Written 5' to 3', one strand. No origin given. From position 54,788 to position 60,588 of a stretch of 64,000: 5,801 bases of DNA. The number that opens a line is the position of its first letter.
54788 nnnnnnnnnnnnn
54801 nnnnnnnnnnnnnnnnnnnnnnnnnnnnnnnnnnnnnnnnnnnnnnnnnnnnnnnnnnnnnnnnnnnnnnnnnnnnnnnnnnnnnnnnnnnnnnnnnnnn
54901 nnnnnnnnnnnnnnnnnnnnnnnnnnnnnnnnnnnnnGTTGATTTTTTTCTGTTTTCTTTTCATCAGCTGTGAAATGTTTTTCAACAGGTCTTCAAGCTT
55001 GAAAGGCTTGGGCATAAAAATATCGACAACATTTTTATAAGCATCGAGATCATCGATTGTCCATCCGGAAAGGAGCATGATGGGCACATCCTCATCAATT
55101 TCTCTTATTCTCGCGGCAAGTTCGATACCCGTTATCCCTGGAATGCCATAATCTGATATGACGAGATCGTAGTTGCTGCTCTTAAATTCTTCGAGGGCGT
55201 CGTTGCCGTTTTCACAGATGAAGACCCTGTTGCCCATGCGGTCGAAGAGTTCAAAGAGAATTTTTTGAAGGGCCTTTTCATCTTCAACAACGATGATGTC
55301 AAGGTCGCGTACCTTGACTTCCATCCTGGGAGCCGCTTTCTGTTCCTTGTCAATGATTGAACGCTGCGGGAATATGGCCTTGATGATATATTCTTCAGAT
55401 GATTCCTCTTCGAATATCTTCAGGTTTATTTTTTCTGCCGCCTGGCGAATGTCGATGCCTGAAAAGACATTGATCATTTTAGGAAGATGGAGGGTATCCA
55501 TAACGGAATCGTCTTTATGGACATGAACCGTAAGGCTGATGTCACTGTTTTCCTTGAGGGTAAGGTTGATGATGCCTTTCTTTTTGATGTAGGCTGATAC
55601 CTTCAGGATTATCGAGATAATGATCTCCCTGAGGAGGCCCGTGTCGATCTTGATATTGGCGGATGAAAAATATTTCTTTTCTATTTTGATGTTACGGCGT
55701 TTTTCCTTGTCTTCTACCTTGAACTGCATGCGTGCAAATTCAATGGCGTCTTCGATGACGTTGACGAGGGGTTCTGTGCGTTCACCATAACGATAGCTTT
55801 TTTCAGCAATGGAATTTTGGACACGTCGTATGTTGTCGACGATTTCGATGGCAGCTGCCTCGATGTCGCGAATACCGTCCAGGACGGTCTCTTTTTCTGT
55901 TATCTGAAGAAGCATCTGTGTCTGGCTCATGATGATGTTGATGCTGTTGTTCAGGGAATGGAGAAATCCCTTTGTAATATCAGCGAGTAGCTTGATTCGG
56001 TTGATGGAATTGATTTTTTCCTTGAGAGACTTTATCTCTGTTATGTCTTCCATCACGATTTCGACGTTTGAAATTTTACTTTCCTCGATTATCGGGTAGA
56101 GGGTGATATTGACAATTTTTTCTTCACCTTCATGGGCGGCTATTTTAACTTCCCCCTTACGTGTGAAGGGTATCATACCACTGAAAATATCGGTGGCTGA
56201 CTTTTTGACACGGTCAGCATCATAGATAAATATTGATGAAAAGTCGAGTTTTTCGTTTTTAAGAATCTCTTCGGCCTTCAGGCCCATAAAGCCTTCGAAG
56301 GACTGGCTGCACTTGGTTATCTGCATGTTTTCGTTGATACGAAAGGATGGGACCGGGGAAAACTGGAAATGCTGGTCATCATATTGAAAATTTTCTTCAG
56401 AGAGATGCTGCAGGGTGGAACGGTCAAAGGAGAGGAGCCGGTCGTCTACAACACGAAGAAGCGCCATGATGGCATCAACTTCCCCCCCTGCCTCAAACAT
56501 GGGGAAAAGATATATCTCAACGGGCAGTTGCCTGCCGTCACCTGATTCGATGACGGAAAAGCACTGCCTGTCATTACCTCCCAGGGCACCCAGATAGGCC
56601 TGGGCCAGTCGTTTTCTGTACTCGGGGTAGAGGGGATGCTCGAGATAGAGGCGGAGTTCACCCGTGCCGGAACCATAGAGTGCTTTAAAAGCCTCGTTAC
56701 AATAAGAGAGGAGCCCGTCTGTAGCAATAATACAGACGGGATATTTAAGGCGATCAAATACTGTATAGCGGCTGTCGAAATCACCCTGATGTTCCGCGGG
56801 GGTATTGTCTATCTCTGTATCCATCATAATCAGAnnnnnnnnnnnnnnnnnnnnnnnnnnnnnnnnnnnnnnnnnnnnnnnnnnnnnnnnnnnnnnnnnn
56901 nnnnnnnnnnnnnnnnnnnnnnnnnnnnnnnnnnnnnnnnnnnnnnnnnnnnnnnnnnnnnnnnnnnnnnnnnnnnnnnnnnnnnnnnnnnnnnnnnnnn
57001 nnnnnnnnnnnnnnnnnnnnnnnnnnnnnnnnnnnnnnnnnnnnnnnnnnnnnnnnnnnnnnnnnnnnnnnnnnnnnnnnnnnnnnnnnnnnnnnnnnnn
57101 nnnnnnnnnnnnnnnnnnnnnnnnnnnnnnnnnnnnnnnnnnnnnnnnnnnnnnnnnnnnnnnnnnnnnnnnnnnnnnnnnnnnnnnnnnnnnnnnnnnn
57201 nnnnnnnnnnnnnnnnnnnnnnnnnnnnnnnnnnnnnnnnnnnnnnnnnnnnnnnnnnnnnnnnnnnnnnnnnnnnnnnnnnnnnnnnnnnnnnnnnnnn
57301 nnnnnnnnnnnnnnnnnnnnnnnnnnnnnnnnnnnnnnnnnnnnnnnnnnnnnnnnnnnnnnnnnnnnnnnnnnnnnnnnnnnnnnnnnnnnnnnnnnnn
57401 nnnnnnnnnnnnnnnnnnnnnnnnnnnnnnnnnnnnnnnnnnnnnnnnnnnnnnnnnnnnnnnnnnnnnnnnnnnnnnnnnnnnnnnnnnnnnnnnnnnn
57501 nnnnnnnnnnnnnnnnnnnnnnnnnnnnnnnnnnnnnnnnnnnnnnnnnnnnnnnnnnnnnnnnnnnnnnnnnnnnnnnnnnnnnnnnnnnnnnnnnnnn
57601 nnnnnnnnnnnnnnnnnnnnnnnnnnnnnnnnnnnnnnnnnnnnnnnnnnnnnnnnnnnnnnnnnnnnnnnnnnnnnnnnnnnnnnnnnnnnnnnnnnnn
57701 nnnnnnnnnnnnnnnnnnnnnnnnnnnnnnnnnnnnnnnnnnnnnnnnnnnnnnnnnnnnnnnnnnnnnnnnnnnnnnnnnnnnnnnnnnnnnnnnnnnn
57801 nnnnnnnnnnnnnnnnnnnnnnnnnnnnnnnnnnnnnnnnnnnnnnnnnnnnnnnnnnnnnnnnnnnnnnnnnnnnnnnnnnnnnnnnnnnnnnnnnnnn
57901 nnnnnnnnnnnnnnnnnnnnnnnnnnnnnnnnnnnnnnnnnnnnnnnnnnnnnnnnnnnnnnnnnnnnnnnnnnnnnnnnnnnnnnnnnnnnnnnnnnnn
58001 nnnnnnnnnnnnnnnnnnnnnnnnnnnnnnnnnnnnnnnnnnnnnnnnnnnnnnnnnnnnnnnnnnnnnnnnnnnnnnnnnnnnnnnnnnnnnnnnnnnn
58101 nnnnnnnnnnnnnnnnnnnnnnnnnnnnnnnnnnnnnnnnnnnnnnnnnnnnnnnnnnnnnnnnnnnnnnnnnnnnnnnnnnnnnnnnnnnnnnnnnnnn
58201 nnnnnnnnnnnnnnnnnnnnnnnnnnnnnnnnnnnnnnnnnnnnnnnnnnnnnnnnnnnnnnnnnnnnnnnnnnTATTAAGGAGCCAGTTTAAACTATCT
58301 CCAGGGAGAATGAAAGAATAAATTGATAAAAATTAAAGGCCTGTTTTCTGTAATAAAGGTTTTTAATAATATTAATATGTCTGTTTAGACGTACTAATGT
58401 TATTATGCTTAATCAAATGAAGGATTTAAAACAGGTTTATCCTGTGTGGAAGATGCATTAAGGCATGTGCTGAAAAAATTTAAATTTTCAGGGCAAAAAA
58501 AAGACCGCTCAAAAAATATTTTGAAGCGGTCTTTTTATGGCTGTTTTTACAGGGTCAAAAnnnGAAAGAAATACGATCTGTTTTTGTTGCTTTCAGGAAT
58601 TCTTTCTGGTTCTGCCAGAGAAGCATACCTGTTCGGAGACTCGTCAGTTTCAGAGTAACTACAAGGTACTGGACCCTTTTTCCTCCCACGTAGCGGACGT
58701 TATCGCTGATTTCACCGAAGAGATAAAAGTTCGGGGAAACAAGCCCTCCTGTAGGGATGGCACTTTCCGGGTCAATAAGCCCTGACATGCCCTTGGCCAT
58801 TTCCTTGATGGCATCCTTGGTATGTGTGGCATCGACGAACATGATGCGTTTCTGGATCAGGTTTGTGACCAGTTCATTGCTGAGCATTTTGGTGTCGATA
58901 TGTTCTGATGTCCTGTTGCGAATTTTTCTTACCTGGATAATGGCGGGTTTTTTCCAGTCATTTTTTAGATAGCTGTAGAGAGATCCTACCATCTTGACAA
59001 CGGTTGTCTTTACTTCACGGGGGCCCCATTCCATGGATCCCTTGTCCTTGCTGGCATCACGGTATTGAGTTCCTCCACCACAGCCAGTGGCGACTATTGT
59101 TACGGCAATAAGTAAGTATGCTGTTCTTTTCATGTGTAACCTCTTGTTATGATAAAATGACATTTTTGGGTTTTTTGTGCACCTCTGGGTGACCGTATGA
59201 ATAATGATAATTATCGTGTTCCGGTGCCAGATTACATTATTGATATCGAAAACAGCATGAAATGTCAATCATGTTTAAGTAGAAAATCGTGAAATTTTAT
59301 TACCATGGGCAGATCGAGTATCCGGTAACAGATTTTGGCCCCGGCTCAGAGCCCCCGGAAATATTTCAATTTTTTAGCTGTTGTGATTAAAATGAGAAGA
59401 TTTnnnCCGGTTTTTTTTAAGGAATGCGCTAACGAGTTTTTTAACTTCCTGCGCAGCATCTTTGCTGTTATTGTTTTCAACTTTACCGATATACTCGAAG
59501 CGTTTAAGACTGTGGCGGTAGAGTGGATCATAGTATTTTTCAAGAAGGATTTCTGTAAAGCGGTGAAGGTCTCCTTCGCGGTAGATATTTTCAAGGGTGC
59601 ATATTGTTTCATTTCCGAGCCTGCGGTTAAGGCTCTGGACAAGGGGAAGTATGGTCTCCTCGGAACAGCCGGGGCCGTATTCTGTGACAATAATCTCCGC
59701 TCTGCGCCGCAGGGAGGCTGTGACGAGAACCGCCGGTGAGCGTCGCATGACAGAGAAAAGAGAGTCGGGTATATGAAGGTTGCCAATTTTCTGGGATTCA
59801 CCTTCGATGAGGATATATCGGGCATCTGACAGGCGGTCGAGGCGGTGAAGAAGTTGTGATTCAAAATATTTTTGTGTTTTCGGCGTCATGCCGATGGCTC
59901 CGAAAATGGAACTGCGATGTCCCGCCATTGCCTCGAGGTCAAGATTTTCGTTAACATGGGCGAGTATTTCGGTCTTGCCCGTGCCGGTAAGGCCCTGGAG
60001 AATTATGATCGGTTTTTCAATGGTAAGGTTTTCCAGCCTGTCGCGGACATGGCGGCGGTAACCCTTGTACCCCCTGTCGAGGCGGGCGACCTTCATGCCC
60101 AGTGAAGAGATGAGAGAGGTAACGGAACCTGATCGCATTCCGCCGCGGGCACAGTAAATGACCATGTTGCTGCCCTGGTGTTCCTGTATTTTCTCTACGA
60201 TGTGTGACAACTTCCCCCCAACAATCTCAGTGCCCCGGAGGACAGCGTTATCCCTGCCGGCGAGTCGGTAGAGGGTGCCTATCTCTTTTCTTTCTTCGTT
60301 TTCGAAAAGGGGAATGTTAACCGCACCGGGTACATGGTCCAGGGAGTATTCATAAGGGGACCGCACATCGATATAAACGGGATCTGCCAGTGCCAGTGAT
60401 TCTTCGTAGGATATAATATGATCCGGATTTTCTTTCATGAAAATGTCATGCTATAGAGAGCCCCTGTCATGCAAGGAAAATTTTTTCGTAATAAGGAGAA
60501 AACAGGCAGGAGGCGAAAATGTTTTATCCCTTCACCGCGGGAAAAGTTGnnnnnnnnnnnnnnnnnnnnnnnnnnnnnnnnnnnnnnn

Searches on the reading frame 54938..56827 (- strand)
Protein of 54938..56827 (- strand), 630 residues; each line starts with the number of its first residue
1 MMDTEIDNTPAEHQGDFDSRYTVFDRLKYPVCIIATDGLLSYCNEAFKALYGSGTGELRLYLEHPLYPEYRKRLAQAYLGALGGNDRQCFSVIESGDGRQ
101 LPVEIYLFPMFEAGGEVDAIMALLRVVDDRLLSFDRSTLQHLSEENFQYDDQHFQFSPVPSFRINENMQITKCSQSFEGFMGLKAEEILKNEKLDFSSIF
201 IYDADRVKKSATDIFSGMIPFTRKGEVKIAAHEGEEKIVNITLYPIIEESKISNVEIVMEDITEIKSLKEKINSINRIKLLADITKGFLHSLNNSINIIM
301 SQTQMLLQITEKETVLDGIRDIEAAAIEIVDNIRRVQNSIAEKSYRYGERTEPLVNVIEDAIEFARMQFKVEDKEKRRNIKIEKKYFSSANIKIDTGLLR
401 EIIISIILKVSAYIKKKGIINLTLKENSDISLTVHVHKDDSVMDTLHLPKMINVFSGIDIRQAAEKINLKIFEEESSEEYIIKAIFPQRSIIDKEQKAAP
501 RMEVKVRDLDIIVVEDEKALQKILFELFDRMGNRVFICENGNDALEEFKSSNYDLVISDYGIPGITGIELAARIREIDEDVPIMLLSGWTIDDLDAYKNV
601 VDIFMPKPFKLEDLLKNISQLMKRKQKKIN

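Call 15: search_protein_families(library=ncbifam, proteins=[window:54938-56827:-], max_evalue=0.00001)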
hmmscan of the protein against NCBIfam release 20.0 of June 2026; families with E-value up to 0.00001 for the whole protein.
window:54938-56827:- (630 aa): 68 families (the best 25 are shown)
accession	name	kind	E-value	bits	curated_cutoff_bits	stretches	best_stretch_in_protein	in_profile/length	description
NF046022.1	RespRegCpdRBruc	equivalog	2.7e-18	66.1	180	1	511-623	4-118/120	cell cycle two-component system response regulator CpdR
NF051850.1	RespRegRprY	equivalog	9.4e-18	64.5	370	1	509-628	5-126/234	response regulator transcription factor RprY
NF046026.1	HisKinCckACaul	equivalog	1.9e-16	59.4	1000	1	481-620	525-674/678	cell cycle histidine kinase CckA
NF008302.0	PRK11091.1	equivalog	3.7e-16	58.5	838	1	492-628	509-649/779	aerobic respiration two-component sensor histidine kinase ArcB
NF040689.1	MtrAB_MtrA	equivalog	1.5e-15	57.2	300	1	511-627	1-118/219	MtrAB system response regulator MtrA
TIGR02956.1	TMAO_torS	equivalog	8.6e-15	53.9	676.5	1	493-627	686-825/967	TMAO reductase system sensor histidine kinase/response regulator TorS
NF045944.1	ResRegRpaBCyano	equivalog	2.9e-14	53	330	1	512-627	1-117/229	response regulator transcription factor RpaB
NF046020.1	HisKinCckABruc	equivalog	9.3e-14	50.2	1000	1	493-622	735-867/868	cell cycle histidine kinase CckA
NF041733.1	resp_reg_CseB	equivalog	1.1e-13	51.1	350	1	510-627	2-120/228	two-component system response regulator CseB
TIGR02154.1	PhoB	equivalog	1.3e-13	50.8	296.2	1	510-627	4-125/226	phosphate regulon transcriptional regulator PhoB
NF008296.0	PRK11083.1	equivalog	2.1e-13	50.2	273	1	510-627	5-123/228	two-component system response regulator CreB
TIGR00229.1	sensory_box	domain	2.7e-13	50.2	22.9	1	154-271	11-125/126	PAS domain S-box protein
NF007969.0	PRK10693.1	equivalog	2.7e-13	49.7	329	1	505-588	4-87/337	two-component system response regulator RssB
NF000402.1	vanR-B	exception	6.9e-13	48.5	480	1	510-625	4-120/219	vancomycin resistance response regulator transcription factor VanR-B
NF041734.1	resp_reg_RppA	equivalog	1.4e-12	47.5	250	1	511-627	3-123/229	two-component system response regulator RppA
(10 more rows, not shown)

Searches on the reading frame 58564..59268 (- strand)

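Call 15: search_protein_families(library=ncbifam, proteins=[window:58564-59268:-], max_evalue=0.00001)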
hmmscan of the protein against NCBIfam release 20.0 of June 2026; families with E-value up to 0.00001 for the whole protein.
window:58564-59268:- (235 aa): 1 family
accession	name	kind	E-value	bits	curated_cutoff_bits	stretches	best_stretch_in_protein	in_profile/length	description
TIGR02722.1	lp_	equivalog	4.4e-24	85.5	110.55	1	48-223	2-186/189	penicillin-binding protein activator LpoB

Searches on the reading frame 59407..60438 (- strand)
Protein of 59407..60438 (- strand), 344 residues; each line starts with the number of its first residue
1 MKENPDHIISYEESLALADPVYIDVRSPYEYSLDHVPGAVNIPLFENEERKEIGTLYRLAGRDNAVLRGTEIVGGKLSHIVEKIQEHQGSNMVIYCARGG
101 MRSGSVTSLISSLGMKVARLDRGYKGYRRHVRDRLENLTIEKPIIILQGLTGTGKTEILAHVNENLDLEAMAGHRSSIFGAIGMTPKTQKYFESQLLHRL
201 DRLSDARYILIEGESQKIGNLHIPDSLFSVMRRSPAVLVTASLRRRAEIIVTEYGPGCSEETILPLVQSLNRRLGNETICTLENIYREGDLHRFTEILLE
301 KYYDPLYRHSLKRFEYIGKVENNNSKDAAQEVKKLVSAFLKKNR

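Call 15: search_protein_families(library=ncbifam, proteins=[window:59407-60438:-], max_evalue=0.00001)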
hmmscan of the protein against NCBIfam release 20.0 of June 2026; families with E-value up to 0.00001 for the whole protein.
window:59407-60438:- (344 aa): 8 families
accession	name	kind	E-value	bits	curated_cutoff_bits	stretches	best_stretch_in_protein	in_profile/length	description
NF008750.0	PRK11784.1-2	equivalog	4.3e-104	348.3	241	1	10-341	6-343/346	tRNA 2-selenouridine(34) synthase MnmH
TIGR03167.1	tRNA_sel_U_synt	equivalog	4.7e-94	315.3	219.75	1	21-313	4-304/311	tRNA 2-selenouridine(34) synthase MnmH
NF008752.0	PRK11784.1-4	equivalog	6.7e-80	268.5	266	1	23-339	22-347/357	tRNA 2-selenouridine(34) synthase MnmH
NF008751.0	PRK11784.1-3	equivalog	2.8e-59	201.2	361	1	13-254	11-257/367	tRNA 2-selenouridine(34) synthase MnmH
NF008749.0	PRK11784.1-1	equivalog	1.2e-45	156.3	548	1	14-254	12-257/364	tRNA 2-selenouridine(34) synthase MnmH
TIGR04568.1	arch_SelU_Nterm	equivalog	2.9e-27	95.9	200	1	13-128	97-213/215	selenouridine synthase SelU-like subunit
TIGR04569.1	arch_SelU_Cterm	equivalog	1.3e-10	41.6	180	1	146-342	5-214/217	selenouridine synthase SelU-like subunit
NF007627.0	PRK10287.1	equivalog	2.7e-06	27.5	102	0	20-51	21-52/104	thiosulfate sulfurtransferase PspE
